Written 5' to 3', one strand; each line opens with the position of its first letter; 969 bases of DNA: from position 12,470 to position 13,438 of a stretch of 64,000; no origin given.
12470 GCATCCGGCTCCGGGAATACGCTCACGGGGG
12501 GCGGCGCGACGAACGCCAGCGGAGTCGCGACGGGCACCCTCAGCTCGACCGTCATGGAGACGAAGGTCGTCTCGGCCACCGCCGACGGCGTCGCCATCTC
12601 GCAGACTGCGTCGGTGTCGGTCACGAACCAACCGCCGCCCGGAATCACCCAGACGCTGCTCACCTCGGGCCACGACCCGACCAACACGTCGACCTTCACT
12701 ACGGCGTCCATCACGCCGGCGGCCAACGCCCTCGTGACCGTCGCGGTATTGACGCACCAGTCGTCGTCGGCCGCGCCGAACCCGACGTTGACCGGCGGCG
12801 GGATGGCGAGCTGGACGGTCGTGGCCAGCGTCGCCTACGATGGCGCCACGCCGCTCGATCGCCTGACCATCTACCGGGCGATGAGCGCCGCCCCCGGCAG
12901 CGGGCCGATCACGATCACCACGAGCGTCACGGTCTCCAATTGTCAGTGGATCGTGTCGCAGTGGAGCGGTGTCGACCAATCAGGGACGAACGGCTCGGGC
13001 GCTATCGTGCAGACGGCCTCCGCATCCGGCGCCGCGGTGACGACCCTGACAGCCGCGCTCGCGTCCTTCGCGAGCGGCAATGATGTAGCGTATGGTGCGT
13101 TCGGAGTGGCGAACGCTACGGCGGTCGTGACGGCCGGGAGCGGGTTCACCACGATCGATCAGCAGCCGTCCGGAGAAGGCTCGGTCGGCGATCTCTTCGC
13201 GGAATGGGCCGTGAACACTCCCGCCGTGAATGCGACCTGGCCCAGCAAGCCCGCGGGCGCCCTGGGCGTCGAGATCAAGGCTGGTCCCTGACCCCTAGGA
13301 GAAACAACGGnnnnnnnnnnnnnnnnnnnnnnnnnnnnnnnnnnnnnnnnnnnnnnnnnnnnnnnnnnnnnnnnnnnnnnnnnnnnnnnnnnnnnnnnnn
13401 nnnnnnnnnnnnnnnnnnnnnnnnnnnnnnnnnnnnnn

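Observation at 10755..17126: Tandem giant lipoproteins: phosphoesterase head, poly-Gly hinge, Ig-like stalk and an unassigned tail module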

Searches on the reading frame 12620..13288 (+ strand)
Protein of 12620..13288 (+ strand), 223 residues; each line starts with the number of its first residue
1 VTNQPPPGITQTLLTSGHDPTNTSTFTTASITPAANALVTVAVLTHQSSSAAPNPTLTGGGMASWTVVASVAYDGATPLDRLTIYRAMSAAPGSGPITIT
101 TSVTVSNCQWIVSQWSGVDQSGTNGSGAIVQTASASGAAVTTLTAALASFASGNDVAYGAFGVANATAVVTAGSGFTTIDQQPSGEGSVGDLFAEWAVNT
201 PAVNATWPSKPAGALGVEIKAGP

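Call 8: search_solved_structures(query=window:12620-13288:+, max_evalue=10, show_alignments=2)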
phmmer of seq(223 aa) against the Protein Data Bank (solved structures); distinct sequences matched with E-value up to 10: 0.

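Call 9: find_homologous_proteins(query=window:12620-13288:+, max_evalue=0.001)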
Query seq(223 aa) (223 aa): 239 proteins with E <= 0.001 among 2966 candidates; the best 120 are listed.
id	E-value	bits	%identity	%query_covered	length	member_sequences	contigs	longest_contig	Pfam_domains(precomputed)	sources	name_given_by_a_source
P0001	2.4e-112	392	86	100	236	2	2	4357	-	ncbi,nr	ncbi:MAG TPA: hypothetical protein VKO86_03675, partial [Gemmatimonadales bacterium]|nr:hypothetical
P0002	1.1e-106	373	83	100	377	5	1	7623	PF02369.23,PF09134.17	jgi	jgi:adhesin/invasin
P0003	1.6e-105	370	83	100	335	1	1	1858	PF02369.23,PF09134.17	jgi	jgi:hypothetical protein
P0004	5.1e-100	352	79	99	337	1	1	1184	PF02369.23,PF09134.17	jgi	jgi:hypothetical protein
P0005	5.2e-97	342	78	99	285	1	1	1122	-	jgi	jgi:hypothetical protein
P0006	9.1e-92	325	75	96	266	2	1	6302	-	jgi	jgi:hypothetical protein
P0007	9.2e-90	318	72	98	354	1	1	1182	PF02369.23,PF13620.13,PF09134.17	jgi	jgi:hypothetical protein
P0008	1.9e-89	317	75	96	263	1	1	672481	-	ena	-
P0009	2.6e-87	310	69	100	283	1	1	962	-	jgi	jgi:hypothetical protein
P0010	4.5e-87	309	74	96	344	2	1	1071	-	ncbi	ncbi:MAG: hypothetical protein ACREKH_04105, partial [Candidatus Rokuibacteriota bacterium]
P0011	1.4e-86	308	73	96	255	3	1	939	-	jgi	jgi:hypothetical protein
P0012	1.6e-86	307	72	96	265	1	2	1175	-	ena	-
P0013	1.1e-85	305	69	96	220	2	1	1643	-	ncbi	ncbi:MAG TPA: hypothetical protein VIV10_14915, partial [Gemmatimonadales bacterium]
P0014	6.2e-84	299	67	99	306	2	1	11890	PF02369.23,PF09134.17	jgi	jgi:hypothetical protein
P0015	7.2e-83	296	68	97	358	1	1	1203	PF02369.23,PF09134.17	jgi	jgi:adhesin/invasin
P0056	7.1e-61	224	54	96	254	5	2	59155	-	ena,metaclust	metaclust:\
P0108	3.3e-33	133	43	93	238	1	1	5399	-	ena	-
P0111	3.1e-31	127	43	93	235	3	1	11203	-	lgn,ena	-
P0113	4.2e-30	123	45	94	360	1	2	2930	-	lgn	-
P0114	3.8e-29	120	38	95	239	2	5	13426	-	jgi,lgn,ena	-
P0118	2.0e-28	118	42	93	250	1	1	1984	-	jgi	jgi:hypothetical protein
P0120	1.0e-27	115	40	93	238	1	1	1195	-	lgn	-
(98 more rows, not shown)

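Call 20: predict_structure(alignment_id=A1)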
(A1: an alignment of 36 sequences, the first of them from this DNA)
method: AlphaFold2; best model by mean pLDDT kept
length: 215 residues; sequences in the alignment: 36
mean_pLDDT: 95.4   pTM: 0.93
mean pLDDT of the five models: 95.4, 94.9, 94.5, 94.3, 94.1
residues with pLDDT >= 90: 193; 70-90: 19; 50-70: 3; < 50: 0
segments of 3 or more residues with pLDDT < 50: none
pLDDT, mean of each block of 10 residues (from residue 1): 98 96 98 96 94 98 91 97 98 95 98 97 97 96 98 91 95 84 92 96 97 96
secondary structure, 60 per line:
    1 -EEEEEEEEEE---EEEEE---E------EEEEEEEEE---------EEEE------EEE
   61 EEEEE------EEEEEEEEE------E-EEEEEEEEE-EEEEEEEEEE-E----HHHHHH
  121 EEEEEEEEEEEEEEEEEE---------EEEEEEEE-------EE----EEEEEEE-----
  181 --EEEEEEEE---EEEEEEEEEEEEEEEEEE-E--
elements in order: E2-11 E15-19 E30-38 E48-51 E58-65 E72-80 E89-97 E99-108 H115-120 E121-138 E148-155 E169-175 E183-190 E194-211

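Call 22: fold_search(model_id=the predicted structure, library=pdb)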
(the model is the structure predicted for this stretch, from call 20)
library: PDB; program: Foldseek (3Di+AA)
matches with E <= 10: 595; with E <= 0.001: 0
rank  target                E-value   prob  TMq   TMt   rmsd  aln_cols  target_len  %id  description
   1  6q5u_D                2.9e-03  0.41  0.25  0.16  16.3       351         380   11  High resolution electron cryo-microscopy structure of the bacteriophage PR772 (released 2019-06-19)
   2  1hqn_A                8.5e-03  0.25  0.25  0.17  16.1       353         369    9  THE SELENOMETHIONINE DERIVATIVE OF P3, THE MAJOR COAT PROTEIN OF THE LIPID-CONTAINING BACTERIOPHAGE PRD1. (released 2001-01-17)
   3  6q5u_G                8.5e-03  0.21  0.23  0.15  16.6       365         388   10  High resolution electron cryo-microscopy structure of the bacteriophage PR772 (released 2019-06-19)
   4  5v00_A                3.2e-02  0.16  0.24  0.27  12.5       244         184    8  Structure of HutD from Pseudomonas fluorescens SBW25 (Formate condition) (released 2017-03-15)
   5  1yll_C                3.4e-02  0.11  0.22  0.23  14.0       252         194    8  Crystal Structure of the Conserved Protein of Unknown Function PA5104 from Pseudomonas aeruginosa PAO1 (released 2005-03-01)
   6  6q5u_H                3.4e-02  0.10  0.19  0.14  16.4       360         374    9  High resolution electron cryo-microscopy structure of the bacteriophage PR772 (released 2019-06-19)
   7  6vls_C                4.4e-02  0.08  0.18  0.06  23.9       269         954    9  Structure of C-terminal fragment of Vip3A toxin (released 2020-07-22)
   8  1yll_B                5.5e-02  0.23  0.32  0.34  11.4       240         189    9  Crystal Structure of the Conserved Protein of Unknown Function PA5104 from Pseudomonas aeruginosa PAO1 (released 2005-03-01)
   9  1axk_A                6.3e-02  0.06  0.17  0.11  22.8       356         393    8  ENGINEERED BACILLUS BIFUNCTIONAL ENZYME GLUXYN-1 (released 1999-05-11)
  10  2d5h_F                6.7e-02  0.09  0.24  0.17  16.2       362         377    7  Crystal Structure of Recombinant Soybean Proglycinin A3B4 subunit, its Comparison with Mature Glycinin A3B4 subunit, R (released 2006-11-14)
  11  1sfn_A                7.1e-02  0.11  0.25  0.23  13.0       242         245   12  Crystal structure of protein DR1152 from Deinococcus radiodurans R1, Pfam DUF861 (released 2004-06-22)
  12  2d5h_B                7.1e-02  0.05  0.18  0.13  16.7       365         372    8  Crystal Structure of Recombinant Soybean Proglycinin A3B4 subunit, its Comparison with Mature Glycinin A3B4 subunit, R (released 2006-11-14)
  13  3h7y_A                7.5e-02  0.20  0.32  0.32  12.4       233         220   12  Crystal structure of BacB, an enzyme involved in Bacilysin synthesis, in tetragonal form (released 2009-09-22)
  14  5iku                  8.0e-02  0.16  0.27  0.24  20.5       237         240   12  Crystal structure of the Hathewaya histolytica ColG tandem collagen-binding domain s3as3b in the presence of calcium at  (released 2017-03-15)
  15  3h9a_A                9.0e-02  0.21  0.33  0.32   9.7       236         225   11  Crystal structure of BacB, an enzyme involved in Bacilysin synthesis, in triclinic form (released 2010-03-02)
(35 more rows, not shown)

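Call 23: search_protein_representatives(alignment_id=A1)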
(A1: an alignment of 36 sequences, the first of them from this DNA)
Query: 36 sequences, 287 profile positions. Proteins with E-value up to 0.001 (for the whole library): 5068; up to 1e-10: 3872; up to 1e-30: 1607. The best 150 are listed.
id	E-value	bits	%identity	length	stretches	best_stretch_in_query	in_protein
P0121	2.6e-297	998.0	-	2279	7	8-275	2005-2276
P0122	5.6e-224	757.3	-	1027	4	10-273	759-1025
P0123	6.6e-221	747.3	-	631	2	11-276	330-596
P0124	2.6e-216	732.2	-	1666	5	11-274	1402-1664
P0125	8.9e-211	714.0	-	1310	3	12-276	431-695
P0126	8.4e-210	710.8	-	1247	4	8-272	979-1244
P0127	1.4e-203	690.4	-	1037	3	7-272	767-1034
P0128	3.2e-199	676.1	-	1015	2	51-275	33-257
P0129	4.5e-199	675.6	-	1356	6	8-274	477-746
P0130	1.6e-197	670.5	-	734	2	35-271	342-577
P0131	7.2e-193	655.3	-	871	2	46-274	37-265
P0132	7.7e-193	655.2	-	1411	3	11-274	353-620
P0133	2.6e-188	640.3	-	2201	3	17-275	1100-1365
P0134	5.2e-187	636.0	-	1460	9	7-275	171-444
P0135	4.2e-183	623.2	-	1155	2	44-274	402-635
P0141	4.7e-131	452.4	-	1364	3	48-285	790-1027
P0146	4.7e-118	409.8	-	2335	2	39-275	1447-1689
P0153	1.6e-109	381.8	-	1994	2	54-274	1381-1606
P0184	3.6e-83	295.3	-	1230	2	58-274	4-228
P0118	4.1e-74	265.6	-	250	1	56-283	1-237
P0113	2.6e-73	262.9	-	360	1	56-282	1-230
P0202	2.7e-70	253.0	-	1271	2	56-275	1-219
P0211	3.7e-66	239.4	-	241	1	56-275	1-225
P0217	1.0e-64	234.7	-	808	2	56-274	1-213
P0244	6.2e-61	222.3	-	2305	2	56-278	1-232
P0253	3.3e-60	219.9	-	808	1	59-279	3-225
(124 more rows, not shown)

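Call 25: search_protein_families(library=phrogs, proteins=[window:12644-13288:+, P0114, P0111, P0113, P0108, P0120, P0118], max_evalue=0.01)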
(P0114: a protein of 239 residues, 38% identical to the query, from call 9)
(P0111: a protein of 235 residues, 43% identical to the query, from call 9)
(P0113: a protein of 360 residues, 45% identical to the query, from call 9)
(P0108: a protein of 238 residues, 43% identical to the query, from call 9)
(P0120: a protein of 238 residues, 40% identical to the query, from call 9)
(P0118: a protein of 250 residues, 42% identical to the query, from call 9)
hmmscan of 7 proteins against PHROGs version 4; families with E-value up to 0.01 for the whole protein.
seq(215 aa): 0 families

P0114 (239 aa): 0 families

P0111 (235 aa): 0 families

P0113 (360 aa): 0 families

P0108 (238 aa): 0 families

P0120 (238 aa): 1 family
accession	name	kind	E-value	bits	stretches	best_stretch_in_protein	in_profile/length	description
phrog_38872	-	unknown function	3.5e-05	24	1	2-226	2-206/422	-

P0118 (250 aa): 1 family
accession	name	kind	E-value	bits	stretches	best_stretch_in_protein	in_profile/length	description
phrog_38872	-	unknown function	1.8e-07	31.5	1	9-226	9-204/422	-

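Call 26: fold_search(model_id=the predicted structure, library=viral)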
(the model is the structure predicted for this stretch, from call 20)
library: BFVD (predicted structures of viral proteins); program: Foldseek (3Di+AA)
matches with E <= 10: 895; with E <= 0.001: 75
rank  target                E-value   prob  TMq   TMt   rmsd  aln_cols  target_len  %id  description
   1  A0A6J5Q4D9            1.2e-19  1.00  0.92  0.48   1.4       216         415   25  Uncharacterized protein [uncultured Caudovirales phage]
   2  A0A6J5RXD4            1.3e-11  1.00  0.81  0.35   3.1       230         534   18  Uncharacterized protein [uncultured Caudovirales phage]
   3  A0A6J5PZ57            5.1e-11  1.00  0.81  0.76   2.9       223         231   22  Uncharacterized protein [uncultured Caudovirales phage]
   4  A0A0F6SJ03            1.3e-10  1.00  0.77  0.68   3.0       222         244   18  Uncharacterized protein [Sinorhizobium phage phiN3]
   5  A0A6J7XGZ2            2.9e-09  1.00  0.77  0.26   3.2       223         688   18  Uncharacterized protein [uncultured Caudovirales phage]
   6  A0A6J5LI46            7.7e-09  1.00  0.73  0.72   3.6       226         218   19  Uncharacterized protein [uncultured Caudovirales phage]
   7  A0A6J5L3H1            8.2e-09  1.00  0.81  0.75   2.5       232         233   18  Uncharacterized protein [uncultured Caudovirales phage]
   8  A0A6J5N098            9.3e-09  1.00  0.75  0.64   3.4       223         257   14  Uncharacterized protein [uncultured Caudovirales phage]
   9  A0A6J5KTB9            2.3e-08  1.00  0.73  0.32   3.7       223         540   16  Uncharacterized protein [uncultured Caudovirales phage]
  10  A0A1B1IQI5            3.7e-08  1.00  0.75  0.22   3.4       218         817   16  (no name in the UniProt tables at hand)
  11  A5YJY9                3.7e-08  1.00  0.66  0.50   4.6       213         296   18  Minor tail protein [Mycobacterium phage Tweety]
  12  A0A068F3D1            6.8e-08  1.00  0.73  0.43   3.2       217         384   18  Minor tail protein [Mycobacterium phage Gaia]
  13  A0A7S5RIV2            7.2e-08  1.00  0.66  0.66   4.3       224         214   16  Uncharacterized protein [Rhizobium phage RHph_I1_6]
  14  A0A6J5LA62            9.8e-08  1.00  0.79  0.69   3.3       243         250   17  Uncharacterized protein [uncultured Caudovirales phage]
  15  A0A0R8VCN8            1.5e-07  1.00  0.68  0.25   3.7       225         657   18  (no name in the UniProt tables at hand)
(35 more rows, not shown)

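Call 27: find_encoding_contigs(protein=P0114, flank=8000, max_places=3)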
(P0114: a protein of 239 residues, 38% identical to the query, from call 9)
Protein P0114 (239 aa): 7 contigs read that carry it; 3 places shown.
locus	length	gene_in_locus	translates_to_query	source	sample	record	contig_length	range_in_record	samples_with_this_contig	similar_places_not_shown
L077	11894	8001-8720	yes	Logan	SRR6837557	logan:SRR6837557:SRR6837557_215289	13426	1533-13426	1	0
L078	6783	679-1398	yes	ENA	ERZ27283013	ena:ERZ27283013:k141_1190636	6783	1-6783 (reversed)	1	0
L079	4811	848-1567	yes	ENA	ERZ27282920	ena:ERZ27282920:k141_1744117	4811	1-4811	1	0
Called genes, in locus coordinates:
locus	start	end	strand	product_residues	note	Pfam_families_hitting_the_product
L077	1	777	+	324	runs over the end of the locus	PF19821:Phage_capsid_2 (weak), PF25209:Phage_capsid_4 (weak)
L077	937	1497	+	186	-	PF00166:Cpn10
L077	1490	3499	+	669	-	PF00535:Glycos_transf_2, PF10111:Glyco_tranf_2_2, PF13641:Glyco_tranf_2_3, PF00535:Glycos_transf_2, PF01209:Ubie_methyltran, PF13489:Methyltransf_23, PF08241:Methyltransf_11, PF08242:Methyltransf_12, +3 more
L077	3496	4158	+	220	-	-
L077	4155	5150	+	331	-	PF13692:Glyco_trans_1_4 (weak)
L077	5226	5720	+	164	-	-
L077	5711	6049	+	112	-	-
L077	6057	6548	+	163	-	-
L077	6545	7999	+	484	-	-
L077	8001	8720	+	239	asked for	-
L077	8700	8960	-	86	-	-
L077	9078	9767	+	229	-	-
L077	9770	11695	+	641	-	-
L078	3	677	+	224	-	?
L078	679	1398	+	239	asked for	-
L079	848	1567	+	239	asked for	-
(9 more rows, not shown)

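Call 30: search_dna_similar(query=P0118, collection=phages, mode=protein, max_evalue=0.001, max_rows=25)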
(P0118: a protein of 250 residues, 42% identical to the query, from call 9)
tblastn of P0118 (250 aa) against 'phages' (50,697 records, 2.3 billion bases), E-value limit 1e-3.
No match.

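Call 31: search_dna_similar(query=window:12644-13288:+, collection=phages, mode=protein, max_evalue=0.001, max_rows=25)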
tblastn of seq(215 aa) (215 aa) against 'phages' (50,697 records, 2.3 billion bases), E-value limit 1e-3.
No match.

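Call 32: find_related_loci(query=A1, collection=viral_contigs, flank=6000)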
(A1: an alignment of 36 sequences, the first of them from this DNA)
Query A1 (215 aa) in viral_contigs; peptide patterns used: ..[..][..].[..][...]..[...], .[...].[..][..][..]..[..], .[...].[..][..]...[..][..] (x = any residue, [..] = any of these).
182 stretches matched a pattern; 84 encode a relative of the query (tblastn E <= 1e-3); the best 80 are kept; 80 distinct loci.
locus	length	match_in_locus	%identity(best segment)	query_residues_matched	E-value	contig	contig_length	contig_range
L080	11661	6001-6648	39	1-214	2e-34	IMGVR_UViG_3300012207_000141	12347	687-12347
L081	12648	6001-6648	39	1-214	2e-34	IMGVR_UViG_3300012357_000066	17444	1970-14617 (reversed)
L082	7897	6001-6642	40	7-211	1e-33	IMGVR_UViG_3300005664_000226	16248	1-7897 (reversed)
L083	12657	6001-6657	36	1-212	2e-33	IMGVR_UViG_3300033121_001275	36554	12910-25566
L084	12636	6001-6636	42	6-213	8e-33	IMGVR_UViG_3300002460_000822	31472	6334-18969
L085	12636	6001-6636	42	6-213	8e-33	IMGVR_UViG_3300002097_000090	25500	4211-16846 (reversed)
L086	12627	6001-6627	38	1-213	3e-32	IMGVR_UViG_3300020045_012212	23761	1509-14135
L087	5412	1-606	40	6-212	2e-32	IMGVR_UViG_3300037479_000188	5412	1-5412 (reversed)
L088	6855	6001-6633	43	6-213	1e-31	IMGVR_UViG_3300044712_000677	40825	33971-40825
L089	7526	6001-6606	40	1-201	8e-30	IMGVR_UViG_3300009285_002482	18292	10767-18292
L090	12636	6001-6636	42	6-213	2e-28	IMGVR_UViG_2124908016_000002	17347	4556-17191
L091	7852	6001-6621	40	1-213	3e-28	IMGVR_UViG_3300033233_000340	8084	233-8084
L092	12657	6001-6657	39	1-213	5e-28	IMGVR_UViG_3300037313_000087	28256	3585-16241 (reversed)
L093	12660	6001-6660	39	6-213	6e-28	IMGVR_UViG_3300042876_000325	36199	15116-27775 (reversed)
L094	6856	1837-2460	40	6-213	1e-27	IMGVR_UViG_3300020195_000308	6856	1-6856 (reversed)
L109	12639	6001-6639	34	6-212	8e-23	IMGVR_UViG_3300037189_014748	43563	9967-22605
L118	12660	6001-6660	37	1-213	3e-31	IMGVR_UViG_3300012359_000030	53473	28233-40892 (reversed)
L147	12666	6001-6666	36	1-213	3e-23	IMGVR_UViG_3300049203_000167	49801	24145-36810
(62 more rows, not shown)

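Call 34: search_protein_families(library=phrogs, proteins=[L118:1727-3853:+, L118:4736-5986:+, L118:5989-7341:+, L147:628-2409:+, L147:3938-5539:+, L147:5995-8637:+, L109:4100-5815:+, L109:5980-7959:+, L109:7999-9609:+, L083:4323-5993:+], max_evalue=0.001)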
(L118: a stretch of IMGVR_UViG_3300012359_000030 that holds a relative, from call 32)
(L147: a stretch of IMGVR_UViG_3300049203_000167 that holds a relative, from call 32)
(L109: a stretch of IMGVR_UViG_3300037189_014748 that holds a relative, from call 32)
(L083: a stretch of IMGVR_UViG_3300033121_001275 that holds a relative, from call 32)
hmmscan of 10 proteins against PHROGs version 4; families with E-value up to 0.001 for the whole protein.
L118:1727-3853:+ (708 aa): 0 families

L118:4736-5986:+ (416 aa): 0 families

L118:5989-7341:+ (450 aa): 0 families

L147:628-2409:+ (593 aa): 3 families
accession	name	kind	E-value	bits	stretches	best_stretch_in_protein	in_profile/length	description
phrog_17064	-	unknown function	1.4e-08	35.2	1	232-379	272-410/413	-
phrog_21878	-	tail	6.2e-07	28.8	1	437-587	290-449/810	tail fiber protein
phrog_17240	-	unknown function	9.7e-07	28.2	1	397-578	507-698/821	-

L147:3938-5539:+ (533 aa): 2 families
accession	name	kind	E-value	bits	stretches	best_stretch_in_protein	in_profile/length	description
phrog_3287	-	head and packaging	2.5e-93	314.7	1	12-532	12-523/524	virion structural protein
phrog_14417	-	tail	8.1e-16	57.9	1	197-352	667-824/1005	tail fiber protein; host specificity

L147:5995-8637:+ (880 aa): 0 families

L109:4100-5815:+ (571 aa): 0 families

L109:5980-7959:+ (659 aa): 0 families

L109:7999-9609:+ (536 aa): 1 family
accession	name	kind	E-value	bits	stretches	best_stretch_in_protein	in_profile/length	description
phrog_15511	-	unknown function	3.9e-05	23.9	1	21-116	193-276/511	-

L083:4323-5993:+ (556 aa): 0 families
